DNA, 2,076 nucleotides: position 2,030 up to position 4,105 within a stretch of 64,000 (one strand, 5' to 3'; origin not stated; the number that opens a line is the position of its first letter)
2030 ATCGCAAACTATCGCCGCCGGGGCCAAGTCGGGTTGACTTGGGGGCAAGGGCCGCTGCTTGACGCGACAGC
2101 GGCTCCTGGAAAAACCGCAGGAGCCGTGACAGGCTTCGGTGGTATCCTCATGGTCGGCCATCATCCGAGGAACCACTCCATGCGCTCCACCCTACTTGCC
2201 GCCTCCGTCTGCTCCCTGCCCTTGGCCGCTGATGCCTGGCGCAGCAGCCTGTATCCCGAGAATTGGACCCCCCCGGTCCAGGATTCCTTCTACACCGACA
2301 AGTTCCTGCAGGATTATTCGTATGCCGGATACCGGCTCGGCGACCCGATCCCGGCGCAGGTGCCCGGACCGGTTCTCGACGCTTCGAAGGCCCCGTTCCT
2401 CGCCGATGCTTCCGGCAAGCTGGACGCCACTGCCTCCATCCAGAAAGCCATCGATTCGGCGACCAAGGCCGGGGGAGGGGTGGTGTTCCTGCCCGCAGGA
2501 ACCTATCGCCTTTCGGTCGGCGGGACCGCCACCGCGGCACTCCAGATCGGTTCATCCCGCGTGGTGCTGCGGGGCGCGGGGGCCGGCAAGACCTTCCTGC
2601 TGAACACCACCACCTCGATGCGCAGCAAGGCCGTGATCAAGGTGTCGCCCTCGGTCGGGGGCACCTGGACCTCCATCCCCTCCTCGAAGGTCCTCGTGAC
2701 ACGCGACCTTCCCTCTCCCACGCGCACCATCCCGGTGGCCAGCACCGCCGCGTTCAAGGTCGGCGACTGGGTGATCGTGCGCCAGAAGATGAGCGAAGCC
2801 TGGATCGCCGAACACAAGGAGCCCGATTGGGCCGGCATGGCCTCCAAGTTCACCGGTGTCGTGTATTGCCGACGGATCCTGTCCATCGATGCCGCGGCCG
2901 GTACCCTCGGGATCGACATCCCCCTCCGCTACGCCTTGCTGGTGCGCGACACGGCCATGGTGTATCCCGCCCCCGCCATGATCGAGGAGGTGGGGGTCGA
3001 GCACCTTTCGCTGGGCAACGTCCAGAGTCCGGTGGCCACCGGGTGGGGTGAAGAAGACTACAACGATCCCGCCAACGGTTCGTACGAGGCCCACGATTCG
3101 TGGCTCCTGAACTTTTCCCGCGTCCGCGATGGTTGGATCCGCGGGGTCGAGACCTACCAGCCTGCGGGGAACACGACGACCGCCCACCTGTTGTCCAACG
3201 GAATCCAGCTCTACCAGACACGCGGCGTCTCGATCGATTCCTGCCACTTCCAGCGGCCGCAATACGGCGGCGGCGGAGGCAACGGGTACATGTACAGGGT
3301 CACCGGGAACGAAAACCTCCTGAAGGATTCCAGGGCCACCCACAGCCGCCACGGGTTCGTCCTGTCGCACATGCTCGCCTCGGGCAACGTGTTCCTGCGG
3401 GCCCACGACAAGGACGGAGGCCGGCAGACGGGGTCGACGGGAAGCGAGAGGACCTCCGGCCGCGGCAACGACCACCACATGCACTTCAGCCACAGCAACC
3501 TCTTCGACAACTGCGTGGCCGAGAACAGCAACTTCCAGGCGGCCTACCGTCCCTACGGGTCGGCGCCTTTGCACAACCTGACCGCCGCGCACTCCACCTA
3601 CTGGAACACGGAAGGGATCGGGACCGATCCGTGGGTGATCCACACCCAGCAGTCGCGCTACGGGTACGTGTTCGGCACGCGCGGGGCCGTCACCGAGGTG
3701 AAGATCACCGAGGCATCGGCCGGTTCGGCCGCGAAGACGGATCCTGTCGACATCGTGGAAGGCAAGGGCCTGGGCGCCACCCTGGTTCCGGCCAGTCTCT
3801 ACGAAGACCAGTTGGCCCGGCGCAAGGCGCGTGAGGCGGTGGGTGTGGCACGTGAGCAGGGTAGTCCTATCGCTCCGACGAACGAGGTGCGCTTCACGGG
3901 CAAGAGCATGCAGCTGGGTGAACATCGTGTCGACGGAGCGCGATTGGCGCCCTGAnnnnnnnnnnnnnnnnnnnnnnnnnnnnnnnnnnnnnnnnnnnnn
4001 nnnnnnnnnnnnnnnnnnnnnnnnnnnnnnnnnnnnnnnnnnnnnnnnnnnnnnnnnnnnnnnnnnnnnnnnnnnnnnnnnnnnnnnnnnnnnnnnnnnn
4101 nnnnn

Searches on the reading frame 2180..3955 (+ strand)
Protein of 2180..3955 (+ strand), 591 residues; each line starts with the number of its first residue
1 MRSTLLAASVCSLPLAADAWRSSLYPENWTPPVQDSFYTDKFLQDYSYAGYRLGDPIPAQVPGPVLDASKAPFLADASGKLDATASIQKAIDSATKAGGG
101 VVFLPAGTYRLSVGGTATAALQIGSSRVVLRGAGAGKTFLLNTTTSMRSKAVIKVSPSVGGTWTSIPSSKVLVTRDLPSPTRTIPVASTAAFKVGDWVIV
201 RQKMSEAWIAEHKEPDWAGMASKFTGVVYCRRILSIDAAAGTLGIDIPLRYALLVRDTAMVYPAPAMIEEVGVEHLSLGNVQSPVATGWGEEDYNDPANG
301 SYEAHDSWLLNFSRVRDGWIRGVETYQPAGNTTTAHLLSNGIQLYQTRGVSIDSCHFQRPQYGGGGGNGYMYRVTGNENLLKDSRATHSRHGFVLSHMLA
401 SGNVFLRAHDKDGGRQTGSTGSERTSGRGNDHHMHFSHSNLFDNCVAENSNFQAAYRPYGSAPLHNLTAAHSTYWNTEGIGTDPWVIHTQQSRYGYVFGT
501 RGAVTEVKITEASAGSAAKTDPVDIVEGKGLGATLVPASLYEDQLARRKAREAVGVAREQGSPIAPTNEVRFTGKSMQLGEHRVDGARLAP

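Call 3: search_protein_families(library=ncbifam, proteins=[window:2180-3955:+], max_evalue=10)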
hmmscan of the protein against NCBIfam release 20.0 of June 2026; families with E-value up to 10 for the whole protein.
window:2180-3955:+ (591 aa): 5 families
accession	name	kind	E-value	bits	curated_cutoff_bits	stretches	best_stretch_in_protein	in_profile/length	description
NF058554.1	BT_3328_fam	equivalog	2e-13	49.5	1100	1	40-204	320-499/840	BT3328 family hyaluronic acid endo-lyase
NF049898.1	RhamgalacuronBT4146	equivalog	1.7e-05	23.8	500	1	75-110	6-41/445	rhamnogalacturonidase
NF049899.1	RhamgalacuronBT4153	equivalog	0.00035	19.4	650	1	83-109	62-88/432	rhamnogalacturonidase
NF049892.1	AlphdgalacturondseBT4155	equivalog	0.00082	18.2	800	1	73-110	56-93/454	alpha-d-galacturonidase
NF051861.1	PolglcturonPglBAgro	equivalog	0.021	13.6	600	1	80-111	8-39/437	polygalacturonase PglB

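Call 4: search_protein_families(library=pfam, proteins=[window:2180-3955:+], max_evalue=10)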
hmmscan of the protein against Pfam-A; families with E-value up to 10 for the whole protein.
window:2180-3955:+ (591 aa): 2 families
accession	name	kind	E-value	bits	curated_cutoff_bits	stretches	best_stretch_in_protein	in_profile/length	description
PF12708.12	Pect-lyase_RHGA_epim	-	3.2e-10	40.6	27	1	75-161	9-88/213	Rhamnogalacturonase A/epimerase, pectate lyase-like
PF13229.12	Beta_helix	-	1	9.4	25.9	1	339-451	23-114/158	Right handed beta helix region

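Call 14: find_homologous_proteins(query=window:2180-3955:+, max_evalue=0.00001)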
Query window:2180-3955:+ (591 aa): 880 proteins with E <= 0.00001 among 8000 candidates; the best 120 are listed.
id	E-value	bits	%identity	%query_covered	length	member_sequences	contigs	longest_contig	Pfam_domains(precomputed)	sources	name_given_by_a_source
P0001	0.0e+0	1350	100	100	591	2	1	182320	PF12708.13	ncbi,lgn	-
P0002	0.0e+0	1201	89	100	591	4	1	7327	PF12708.13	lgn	-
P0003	0.0e+0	1140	83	100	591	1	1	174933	PF12708.13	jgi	-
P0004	0.0e+0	1133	83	100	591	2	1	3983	PF12708.13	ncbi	-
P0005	0.0e+0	1032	76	100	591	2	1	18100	PF12708.13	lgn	-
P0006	3.5e-282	955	71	100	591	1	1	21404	PF12708.13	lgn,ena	-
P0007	6.5e-281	951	70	100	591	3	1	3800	PF12708.13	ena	-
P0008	4.5e-277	938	69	99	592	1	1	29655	PF12708.13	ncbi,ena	-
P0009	4.7e-277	938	70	100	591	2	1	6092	PF12708.13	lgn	-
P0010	5.1e-259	879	65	99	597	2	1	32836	PF12708.13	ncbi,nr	ncbi:MAG: hypothetical protein H6686_12920 [Fibrobacteria bacterium]|nr:hypothetical protein [Fibrob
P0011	1.4e-214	732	58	93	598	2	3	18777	PF12708.13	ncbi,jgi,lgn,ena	jgi:hypothetical protein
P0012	7.2e-213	726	58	93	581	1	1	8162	PF12708.13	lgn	-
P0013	6.5e-210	717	60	90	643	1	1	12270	PF12708.13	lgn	-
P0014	1.8e-208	712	58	93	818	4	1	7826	PF12708.13,PF03422.22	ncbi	-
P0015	6.4e-208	710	59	91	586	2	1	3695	PF12708.13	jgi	-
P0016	8.7e-207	706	58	90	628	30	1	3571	PF12708.13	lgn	-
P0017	4.9e-205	701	58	90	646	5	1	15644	PF12708.13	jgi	jgi:hypothetical protein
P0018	5.1e-205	700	60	88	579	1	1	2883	PF12708.13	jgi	jgi:hypothetical protein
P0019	4.7e-204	697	58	90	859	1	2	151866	PF00754.32,PF12708.13,PF22633.4,PF18998.7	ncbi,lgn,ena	-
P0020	1.2e-202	693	55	98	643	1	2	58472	PF12708.13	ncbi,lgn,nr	ncbi:MAG: hypothetical protein H6686_12505 [Fibrobacteria bacterium]|nr:hypothetical protein [Fibrob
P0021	3.1e-200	685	59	90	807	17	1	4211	PF18099.8,PF12708.13,PF03422.22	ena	-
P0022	1.7e-199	682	57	92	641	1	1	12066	PF12708.13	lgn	-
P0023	1.1e-196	673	54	96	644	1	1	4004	PF12708.13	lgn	-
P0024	3.0e-196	672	56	93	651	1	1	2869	PF12708.13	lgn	-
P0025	8.1e-195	667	57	90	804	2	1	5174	PF18099.8,PF12708.13,PF03422.22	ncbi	-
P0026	7.2e-192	657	56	91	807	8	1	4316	PF18099.8,PF12708.13,PF03422.22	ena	-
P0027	3.2e-188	645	55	90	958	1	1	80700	PF12708.13,PF24517.3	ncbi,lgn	-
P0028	3.6e-188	645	53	94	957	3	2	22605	PF12708.13,PF24517.3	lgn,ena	-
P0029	8.0e-188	644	55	90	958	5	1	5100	PF12708.13,PF24517.3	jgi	-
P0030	2.8e-187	642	51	93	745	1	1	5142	PF12708.13,PF18962.8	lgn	-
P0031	3.0e-187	642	55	90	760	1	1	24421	PF12708.13,PF13385.14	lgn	-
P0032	1.2e-186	640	53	92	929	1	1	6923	PF00754.32,PF18099.8,PF12708.13,PF03422.22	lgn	-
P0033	1.4e-184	633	52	97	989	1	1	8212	PF12708.13,PF24517.3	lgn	-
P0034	3.3e-184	632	55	94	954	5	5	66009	PF12708.13,PF24517.3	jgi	jgi:hypothetical protein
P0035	6.3e-184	631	57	90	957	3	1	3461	PF12708.13,PF24517.3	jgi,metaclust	metaclust:\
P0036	2.2e-183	629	52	92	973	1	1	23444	PF12708.13,PF24517.3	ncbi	-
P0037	2.8e-183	629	52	95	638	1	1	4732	PF12708.13,PF18962.8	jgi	jgi:hypothetical protein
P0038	3.3e-182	625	53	91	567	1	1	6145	PF12708.13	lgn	-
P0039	5.3e-182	624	51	95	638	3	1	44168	PF12708.13,PF18962.8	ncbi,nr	ncbi:MAG: glycosyl hydrolase family 28-related protein [Bacteroidetes bacterium]|nr:glycosyl hydrola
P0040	7.0e-182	624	52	91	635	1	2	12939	PF12708.13,PF18962.8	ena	-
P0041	2.0e-181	623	53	90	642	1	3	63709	PF12708.13,PF18962.8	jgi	jgi:hypothetical protein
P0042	4.2e-181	622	55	92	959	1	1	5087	PF12708.13,PF24517.3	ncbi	-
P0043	9.6e-181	620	52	91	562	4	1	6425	PF12708.13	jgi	-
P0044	1.6e-180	620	53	91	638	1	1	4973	PF12708.13,PF18962.8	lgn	-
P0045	1.7e-180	620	50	94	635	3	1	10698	PF12708.13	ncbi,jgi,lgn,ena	jgi:hypothetical protein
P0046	3.1e-180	619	50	95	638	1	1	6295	PF12708.13,PF18962.8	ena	-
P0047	9.7e-180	617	49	95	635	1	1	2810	PF12708.13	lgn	-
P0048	1.4e-179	616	52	95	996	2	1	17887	PF12708.13,PF24517.3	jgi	-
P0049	1.6e-179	616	53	90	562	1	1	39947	PF12708.13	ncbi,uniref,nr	ncbi:hypothetical protein AAE02nite_48510 [Adhaeribacter aerolatus]|uniref:Rhamnogalacturonase A/B/E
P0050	5.4e-179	615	53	95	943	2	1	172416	PF12708.13,PF24517.3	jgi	jgi:hypothetical protein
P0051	6.5e-179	614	51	90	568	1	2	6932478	PF12708.13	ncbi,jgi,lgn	jgi:hypothetical protein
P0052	8.0e-179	614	53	90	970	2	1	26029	PF12708.13,PF24517.3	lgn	-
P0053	1.1e-178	613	50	92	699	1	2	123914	PF12708.13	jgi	jgi:hypothetical protein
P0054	3.2e-178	612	50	95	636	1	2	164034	PF12708.13,PF18962.8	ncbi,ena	-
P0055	3.9e-178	612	51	98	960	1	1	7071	PF12708.13,PF24517.3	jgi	-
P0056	7.3e-178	611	54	92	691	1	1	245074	PF12708.13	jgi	jgi:hypothetical protein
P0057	9.9e-178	610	53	95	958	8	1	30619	PF12708.13,PF24517.3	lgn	-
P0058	1.0e-177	610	51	98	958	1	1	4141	PF12708.13,PF24517.3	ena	-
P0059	1.0e-177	610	52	93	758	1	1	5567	PF12708.13,PF18962.8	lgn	-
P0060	1.2e-177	610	50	97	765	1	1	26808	PF00754.32,PF12708.13,PF18962.8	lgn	-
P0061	1.3e-177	610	52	92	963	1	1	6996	PF12708.13,PF24517.3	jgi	-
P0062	1.5e-177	610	51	90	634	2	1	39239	PF12708.13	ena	-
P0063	1.6e-177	610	52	90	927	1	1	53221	PF17957.8,PF18962.8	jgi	jgi:hypothetical protein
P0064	1.7e-177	610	51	96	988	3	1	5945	PF12708.13,PF24517.3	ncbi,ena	-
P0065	1.1e-176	607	51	93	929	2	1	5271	PF12708.13,PF24517.3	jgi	jgi:hypothetical protein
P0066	1.7e-176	606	51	95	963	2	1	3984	PF12708.13,PF24517.3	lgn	-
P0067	2.9e-176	606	52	93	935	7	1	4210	PF12708.13,PF24517.3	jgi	jgi:hypothetical protein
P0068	3.3e-176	605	50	98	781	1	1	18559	PF12708.13,PF24517.3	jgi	-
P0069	3.7e-176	605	51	96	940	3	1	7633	PF12708.13,PF24517.3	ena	-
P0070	4.4e-176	605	49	95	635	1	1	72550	PF12708.13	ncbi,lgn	-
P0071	4.8e-176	605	53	93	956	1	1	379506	PF12708.13,PF24517.3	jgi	jgi:hypothetical protein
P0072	5.0e-176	605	49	96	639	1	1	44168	PF12708.13,PF18962.8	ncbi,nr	ncbi:MAG: glycosyl hydrolase family 28-related protein [Bacteroidetes bacterium]|nr:glycosyl hydrola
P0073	9.1e-176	604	51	92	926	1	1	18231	PF00754.32,PF18099.8,PF12708.13,PF03422.22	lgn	-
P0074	9.1e-176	604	53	90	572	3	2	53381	PF12708.13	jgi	jgi:hypothetical protein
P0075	9.7e-176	604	51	96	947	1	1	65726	PF12708.13,PF24517.3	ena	-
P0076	1.1e-175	604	51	96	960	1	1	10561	PF12708.13,PF24517.3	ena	-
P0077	1.1e-175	604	52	91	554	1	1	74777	PF12708.13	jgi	jgi:hypothetical protein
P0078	1.3e-175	603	52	93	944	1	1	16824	PF12708.13,PF24517.3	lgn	-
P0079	3.4e-175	602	52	93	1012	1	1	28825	PF22352.3,PF12708.13,PF24517.3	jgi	jgi:hypothetical protein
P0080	5.7e-175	601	53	92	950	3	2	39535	PF12708.13,PF24517.3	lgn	-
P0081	7.0e-175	601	50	93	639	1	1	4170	PF12708.13,PF18962.8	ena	-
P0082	8.1e-175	601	52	96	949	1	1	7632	PF12708.13,PF24517.3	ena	-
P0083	8.9e-175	601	52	94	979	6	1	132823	PF12708.13,PF24517.3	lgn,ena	-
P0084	1.4e-174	600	51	93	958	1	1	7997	PF12708.13,PF24517.3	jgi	-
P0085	1.4e-174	600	50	90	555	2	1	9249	PF12708.13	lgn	-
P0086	1.5e-174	600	50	92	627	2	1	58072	PF12708.13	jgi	jgi:hypothetical protein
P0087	1.6e-174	600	49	96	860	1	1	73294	PF00754.32,PF12708.13,PF17957.8,PF18962.8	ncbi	ncbi:MAG: Ig-like domain-containing protein [Flavobacteriales bacterium]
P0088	1.8e-174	600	53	90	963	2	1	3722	PF12708.13,PF24517.3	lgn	-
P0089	1.8e-174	600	52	90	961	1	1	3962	PF12708.13,PF24517.3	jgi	jgi:hypothetical protein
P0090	1.9e-174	600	52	90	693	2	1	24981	PF12708.13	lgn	-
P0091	3.6e-174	599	52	92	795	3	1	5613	PF12708.13,PF24517.3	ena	-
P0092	3.6e-174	599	50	96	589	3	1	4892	PF12708.13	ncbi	ncbi:MAG: hypothetical protein EPO07_02145, partial [Verrucomicrobia bacterium]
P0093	3.8e-174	599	52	90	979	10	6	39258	PF12708.13,PF24517.3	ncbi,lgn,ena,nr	ncbi:MAG TPA: hypothetical protein DIT13_01940 [Verrucomicrobiales bacterium]|nr:hypothetical protei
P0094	6.1e-174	598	51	92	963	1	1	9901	PF12708.13,PF24517.3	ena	-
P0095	9.8e-174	597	50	92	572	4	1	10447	PF12708.13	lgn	-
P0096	1.4e-173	597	52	92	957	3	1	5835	PF12708.13,PF24517.3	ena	-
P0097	2.6e-173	596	51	91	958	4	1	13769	PF12708.13,PF24517.3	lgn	-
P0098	3.0e-173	596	51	95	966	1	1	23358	PF12708.13,PF24517.3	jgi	jgi:hypothetical protein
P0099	3.1e-173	596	50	98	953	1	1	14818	PF12708.13,PF24517.3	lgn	-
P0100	4.4e-173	595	51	92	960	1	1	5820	PF12708.13,PF24517.3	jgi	-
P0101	4.4e-173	595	52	95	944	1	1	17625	PF12708.13,PF24517.3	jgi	jgi:hypothetical protein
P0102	7.6e-173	594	50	93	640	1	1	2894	PF12708.13,PF18962.8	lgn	-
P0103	1.1e-172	594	51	96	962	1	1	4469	PF12708.13,PF24517.3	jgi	jgi:hypothetical protein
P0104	1.1e-172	594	52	93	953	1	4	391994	PF12708.13,PF24517.3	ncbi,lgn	-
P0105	1.1e-172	594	51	96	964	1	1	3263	PF12708.13,PF24517.3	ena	-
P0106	1.2e-172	594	51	96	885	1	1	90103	PF12708.13,PF24517.3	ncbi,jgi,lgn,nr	ncbi:MAG TPA: DNRLRE domain-containing protein [Verrucomicrobiae bacterium]|jgi:hypothetical protein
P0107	1.4e-172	593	49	94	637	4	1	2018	PF12708.13,PF18962.8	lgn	-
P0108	2.0e-172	593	54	88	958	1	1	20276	PF12708.13,PF24517.3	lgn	-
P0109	2.5e-172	593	49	99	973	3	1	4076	PF12708.13,PF24517.3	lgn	-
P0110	2.7e-172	592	50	98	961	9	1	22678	PF12708.13,PF24517.3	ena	-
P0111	3.0e-172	592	49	97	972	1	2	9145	PF12708.13,PF24517.3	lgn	-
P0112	3.7e-172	592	52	94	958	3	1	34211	PF12708.13,PF24517.3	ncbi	ncbi:MAG: DNRLRE domain-containing protein [Kiritimatiellales bacterium]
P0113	4.2e-172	592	50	90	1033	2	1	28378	PF12708.13,PF24517.3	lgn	-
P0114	5.8e-172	591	51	95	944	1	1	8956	PF12708.13,PF24517.3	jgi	jgi:hypothetical protein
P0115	9.8e-172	591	50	95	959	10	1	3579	PF12708.13,PF24517.3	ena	-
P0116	1.1e-171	590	51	92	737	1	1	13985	PF12708.13,PF13385.14,PF02210.32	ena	-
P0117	1.2e-171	590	50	92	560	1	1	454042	PF12708.13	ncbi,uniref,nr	ncbi:hypothetical protein DXT99_01540 [Pontibacter diazotrophicus]|uniref:Rhamnogalacturonase A/B/Ep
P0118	1.2e-171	590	52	90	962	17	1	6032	PF12708.13,PF24517.3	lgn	-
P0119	1.2e-171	590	51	92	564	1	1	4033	PF12708.13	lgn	-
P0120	1.4e-171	590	50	94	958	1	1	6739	PF12708.13,PF24517.3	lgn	-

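Call 15: find_encoding_contigs(protein=P0003, flank=8000, max_places=2)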
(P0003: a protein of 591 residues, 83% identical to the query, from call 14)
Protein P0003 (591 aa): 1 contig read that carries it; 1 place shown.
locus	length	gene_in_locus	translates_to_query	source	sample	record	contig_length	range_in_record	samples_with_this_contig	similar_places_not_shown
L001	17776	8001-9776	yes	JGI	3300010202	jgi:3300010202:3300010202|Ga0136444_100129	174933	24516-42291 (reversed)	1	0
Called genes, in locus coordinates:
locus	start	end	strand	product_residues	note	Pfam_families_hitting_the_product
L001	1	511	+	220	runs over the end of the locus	PF08279:HTH_11, PF13280:WYL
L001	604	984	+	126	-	PF00903:Glyoxalase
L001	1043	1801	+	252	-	PF12697:Abhydrolase_6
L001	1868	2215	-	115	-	PF04993:TfoX_N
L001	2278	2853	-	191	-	PF12867:DinB_2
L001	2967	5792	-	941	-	-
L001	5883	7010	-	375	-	-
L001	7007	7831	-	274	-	PF14394:DUF4423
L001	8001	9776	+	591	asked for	PF12708:Pect-lyase_RHGA_epim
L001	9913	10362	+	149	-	PF08327:AHSA1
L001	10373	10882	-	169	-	-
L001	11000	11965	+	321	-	PF05982:Sbt_1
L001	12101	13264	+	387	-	PF13487:HD_5, PF01966:HD (weak)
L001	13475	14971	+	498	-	-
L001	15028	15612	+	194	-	-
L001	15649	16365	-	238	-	-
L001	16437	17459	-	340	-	-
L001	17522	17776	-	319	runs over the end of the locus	-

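Call 16: find_encoding_contigs(protein=P0010, flank=8000, max_places=2)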
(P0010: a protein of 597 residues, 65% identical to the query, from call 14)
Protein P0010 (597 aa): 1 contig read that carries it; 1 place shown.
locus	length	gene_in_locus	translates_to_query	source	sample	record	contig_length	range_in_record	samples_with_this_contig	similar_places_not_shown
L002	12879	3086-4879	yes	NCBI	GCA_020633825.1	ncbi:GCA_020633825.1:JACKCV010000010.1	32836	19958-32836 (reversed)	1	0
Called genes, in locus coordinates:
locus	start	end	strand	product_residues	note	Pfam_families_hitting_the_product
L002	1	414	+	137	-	PF00578:AhpC-TSA, PF08534:Redoxin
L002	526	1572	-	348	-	PF13181:TPR_8 (faint), PF07719:TPR_2 (faint), PF13414:TPR_11 (faint), PF14559:TPR_19 (weak), PF13432:TPR_16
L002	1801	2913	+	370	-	-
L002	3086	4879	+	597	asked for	PF12708:Pect-lyase_RHGA_epim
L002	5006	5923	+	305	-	PF00669:Flagellin_N, PF00700:Flagellin_C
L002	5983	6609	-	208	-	PF00211:Guanylate_cyc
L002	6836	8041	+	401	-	PF01266:DAO (faint), PF07992:Pyr_redox_2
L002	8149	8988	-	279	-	PF12697:Abhydrolase_6 (faint), PF00561:Abhydrolase_1 (faint), PF12146:Hydrolase_4 (weak)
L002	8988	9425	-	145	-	-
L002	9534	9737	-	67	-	PF05082:Rop-like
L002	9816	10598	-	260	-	PF00484:Pro_CA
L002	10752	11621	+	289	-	PF02219:MTHFR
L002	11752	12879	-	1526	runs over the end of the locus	PF01835:MG2, PF17973:bMG10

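Call 17: find_encoding_contigs(protein=P0001, flank=8000, max_places=2)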
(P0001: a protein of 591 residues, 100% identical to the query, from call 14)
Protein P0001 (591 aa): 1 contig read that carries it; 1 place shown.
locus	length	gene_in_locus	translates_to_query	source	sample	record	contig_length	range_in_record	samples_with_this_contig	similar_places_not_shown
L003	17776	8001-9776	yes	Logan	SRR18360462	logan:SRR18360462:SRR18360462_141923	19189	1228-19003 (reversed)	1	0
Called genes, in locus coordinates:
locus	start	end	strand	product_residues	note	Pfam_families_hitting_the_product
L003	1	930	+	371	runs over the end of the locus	?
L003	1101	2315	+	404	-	PF00326:Peptidase_S9 (faint), PF12146:Hydrolase_4 (faint)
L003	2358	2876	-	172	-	-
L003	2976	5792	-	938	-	-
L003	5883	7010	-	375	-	-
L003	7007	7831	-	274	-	PF14394:DUF4423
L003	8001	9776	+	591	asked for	PF12708:Pect-lyase_RHGA_epim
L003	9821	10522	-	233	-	-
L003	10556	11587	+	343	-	PF05982:Sbt_1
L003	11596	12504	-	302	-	-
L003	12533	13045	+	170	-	-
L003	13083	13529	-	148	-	-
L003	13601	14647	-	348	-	-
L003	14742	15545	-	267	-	-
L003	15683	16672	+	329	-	-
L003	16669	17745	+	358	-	-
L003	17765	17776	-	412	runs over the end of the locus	?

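Call 18: find_encoding_contigs(protein=P0002, flank=8000, max_places=2)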
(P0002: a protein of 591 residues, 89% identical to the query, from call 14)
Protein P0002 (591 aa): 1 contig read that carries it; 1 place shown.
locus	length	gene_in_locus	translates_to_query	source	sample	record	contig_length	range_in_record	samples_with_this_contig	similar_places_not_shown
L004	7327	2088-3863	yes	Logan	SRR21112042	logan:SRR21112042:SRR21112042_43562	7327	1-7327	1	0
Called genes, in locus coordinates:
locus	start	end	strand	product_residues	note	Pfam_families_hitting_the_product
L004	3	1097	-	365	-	?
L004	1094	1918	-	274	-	PF14394:DUF4423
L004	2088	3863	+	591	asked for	PF12708:Pect-lyase_RHGA_epim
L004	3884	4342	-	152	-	-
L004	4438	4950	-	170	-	-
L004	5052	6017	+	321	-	PF05982:Sbt_1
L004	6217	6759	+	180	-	-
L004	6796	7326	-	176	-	?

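Call 19: find_encoding_contigs(protein=P0005, flank=8000, max_places=2)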
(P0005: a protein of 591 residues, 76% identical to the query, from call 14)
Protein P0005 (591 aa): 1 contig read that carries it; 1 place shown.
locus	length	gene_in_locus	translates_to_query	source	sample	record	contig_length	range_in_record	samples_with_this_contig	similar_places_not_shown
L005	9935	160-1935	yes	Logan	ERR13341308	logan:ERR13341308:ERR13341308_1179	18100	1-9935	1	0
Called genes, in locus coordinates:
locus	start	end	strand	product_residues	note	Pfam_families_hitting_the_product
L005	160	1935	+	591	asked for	PF12708:Pect-lyase_RHGA_epim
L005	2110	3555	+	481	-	PF00150:Cellulase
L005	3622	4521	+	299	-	PF01545:Cation_efflux, PF16916:ZT_dimer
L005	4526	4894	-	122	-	PF01638:HxlR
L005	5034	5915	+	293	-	PF05368:NmrA, PF13460:NAD_binding_10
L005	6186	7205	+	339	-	PF01544:CorA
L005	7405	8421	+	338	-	PF00072:Response_reg, PF00990:GGDEF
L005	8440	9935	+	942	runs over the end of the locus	PF00989:PAS (weak), PF08447:PAS_3, PF08448:PAS_4, PF13426:PAS_9, PF00512:HisKA, PF02518:HATPase_c, PF00072:Response_reg, PF01627:Hpt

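Call 20: find_encoding_contigs(protein=P0006, flank=8000, max_places=2)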
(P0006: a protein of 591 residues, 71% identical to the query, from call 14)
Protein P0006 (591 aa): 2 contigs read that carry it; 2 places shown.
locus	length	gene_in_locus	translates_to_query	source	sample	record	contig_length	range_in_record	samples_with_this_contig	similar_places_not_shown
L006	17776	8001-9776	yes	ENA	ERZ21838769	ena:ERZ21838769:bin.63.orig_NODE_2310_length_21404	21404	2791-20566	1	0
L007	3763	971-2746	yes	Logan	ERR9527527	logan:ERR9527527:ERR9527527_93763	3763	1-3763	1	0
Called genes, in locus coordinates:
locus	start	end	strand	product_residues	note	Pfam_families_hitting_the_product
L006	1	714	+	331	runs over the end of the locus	-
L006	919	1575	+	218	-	PF00929:RNase_T, PF16473:Rv2179c-like (weak)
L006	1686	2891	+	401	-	PF05048:NosD (weak), PF13229:Beta_helix (weak)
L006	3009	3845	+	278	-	PF14394:DUF4423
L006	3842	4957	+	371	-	-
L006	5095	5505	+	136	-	PF00903:Glyoxalase, PF13669:Glyoxalase_4 (weak)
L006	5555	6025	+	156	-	PF03928:HbpS-like (weak)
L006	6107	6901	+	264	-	PF13507:GATase_5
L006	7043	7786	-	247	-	-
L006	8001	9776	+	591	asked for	PF12708:Pect-lyase_RHGA_epim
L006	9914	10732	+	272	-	PF14394:DUF4423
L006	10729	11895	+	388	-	PF13620:CarboxypepD_reg (faint)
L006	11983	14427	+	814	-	PF15902:Sortilin-Vps10 (faint)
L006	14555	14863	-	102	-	-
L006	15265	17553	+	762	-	PF13439:Glyco_transf_4, PF00534:Glycos_transf_1, PF13692:Glyco_trans_1_4, PF13524:Glyco_trans_1_2 (weak)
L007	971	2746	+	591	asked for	PF12708:Pect-lyase_RHGA_epim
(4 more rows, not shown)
